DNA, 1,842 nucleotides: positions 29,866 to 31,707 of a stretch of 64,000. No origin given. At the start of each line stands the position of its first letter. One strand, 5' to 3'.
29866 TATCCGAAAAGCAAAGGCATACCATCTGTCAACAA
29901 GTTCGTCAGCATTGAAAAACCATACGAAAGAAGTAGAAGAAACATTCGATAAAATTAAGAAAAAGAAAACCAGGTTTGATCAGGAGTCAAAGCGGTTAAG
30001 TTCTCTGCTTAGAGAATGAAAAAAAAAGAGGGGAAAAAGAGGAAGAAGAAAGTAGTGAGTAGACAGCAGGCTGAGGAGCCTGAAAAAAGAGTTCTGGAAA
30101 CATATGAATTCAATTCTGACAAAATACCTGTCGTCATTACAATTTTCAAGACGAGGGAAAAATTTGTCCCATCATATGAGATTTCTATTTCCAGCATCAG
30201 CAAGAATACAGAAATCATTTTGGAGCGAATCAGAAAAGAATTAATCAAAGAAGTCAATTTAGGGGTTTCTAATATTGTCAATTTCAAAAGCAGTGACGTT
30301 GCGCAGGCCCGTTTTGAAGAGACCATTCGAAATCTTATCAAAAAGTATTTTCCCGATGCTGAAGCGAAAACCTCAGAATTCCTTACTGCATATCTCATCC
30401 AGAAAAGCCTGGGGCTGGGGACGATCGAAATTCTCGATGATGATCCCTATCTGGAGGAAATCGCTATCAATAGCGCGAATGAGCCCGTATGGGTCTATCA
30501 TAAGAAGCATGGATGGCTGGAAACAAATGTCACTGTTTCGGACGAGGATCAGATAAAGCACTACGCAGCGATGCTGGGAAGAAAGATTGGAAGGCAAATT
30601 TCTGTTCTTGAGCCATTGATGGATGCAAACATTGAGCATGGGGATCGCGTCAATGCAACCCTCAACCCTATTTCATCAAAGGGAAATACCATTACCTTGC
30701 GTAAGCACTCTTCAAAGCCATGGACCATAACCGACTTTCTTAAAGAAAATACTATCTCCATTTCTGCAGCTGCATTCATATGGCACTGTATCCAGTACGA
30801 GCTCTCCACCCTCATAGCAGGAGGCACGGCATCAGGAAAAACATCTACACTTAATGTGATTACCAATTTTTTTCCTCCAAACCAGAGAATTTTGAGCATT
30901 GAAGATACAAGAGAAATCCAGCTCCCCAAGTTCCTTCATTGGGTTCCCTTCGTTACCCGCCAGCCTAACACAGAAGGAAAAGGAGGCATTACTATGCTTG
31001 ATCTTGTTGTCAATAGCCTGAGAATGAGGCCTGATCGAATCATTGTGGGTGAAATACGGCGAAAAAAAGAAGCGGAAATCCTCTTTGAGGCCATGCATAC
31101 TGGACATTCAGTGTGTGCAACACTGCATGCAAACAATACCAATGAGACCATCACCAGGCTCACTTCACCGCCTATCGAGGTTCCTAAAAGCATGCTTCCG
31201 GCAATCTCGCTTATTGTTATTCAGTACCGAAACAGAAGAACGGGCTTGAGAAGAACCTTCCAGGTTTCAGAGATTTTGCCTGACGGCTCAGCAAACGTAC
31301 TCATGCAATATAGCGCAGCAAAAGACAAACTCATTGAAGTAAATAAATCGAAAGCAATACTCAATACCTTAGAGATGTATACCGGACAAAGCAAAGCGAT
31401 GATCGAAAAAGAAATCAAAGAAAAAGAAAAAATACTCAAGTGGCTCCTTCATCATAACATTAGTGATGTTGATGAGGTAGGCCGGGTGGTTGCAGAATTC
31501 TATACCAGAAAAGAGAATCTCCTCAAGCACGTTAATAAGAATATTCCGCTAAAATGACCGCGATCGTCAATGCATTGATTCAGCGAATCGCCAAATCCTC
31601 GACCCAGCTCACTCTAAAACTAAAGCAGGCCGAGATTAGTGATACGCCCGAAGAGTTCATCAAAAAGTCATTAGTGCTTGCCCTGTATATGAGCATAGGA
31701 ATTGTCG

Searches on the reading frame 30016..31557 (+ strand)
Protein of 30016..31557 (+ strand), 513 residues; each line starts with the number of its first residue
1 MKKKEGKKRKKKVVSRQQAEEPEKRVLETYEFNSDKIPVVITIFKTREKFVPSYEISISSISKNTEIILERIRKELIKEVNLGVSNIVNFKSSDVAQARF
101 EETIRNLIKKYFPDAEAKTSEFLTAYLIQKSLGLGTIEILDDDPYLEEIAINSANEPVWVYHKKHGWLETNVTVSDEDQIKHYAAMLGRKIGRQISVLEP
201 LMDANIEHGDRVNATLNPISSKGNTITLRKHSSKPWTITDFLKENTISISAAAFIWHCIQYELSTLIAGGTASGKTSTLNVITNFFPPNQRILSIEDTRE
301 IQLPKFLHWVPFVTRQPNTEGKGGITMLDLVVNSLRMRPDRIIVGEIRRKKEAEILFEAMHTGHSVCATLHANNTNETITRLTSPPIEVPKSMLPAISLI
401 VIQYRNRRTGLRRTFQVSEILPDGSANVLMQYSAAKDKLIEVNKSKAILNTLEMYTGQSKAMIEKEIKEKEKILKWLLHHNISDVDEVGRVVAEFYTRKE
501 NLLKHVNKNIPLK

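Call 38: search_protein_families(library=pfam, proteins=[window:30016-31557:+])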
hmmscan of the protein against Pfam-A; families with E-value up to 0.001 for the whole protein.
window:30016-31557:+ (513 aa): 1 family
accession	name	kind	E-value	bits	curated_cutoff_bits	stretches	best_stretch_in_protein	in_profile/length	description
PF00437.27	T2SSE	-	4.3e-35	121.5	24.9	1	218-387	100-260/370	Type II/IV secretion system protein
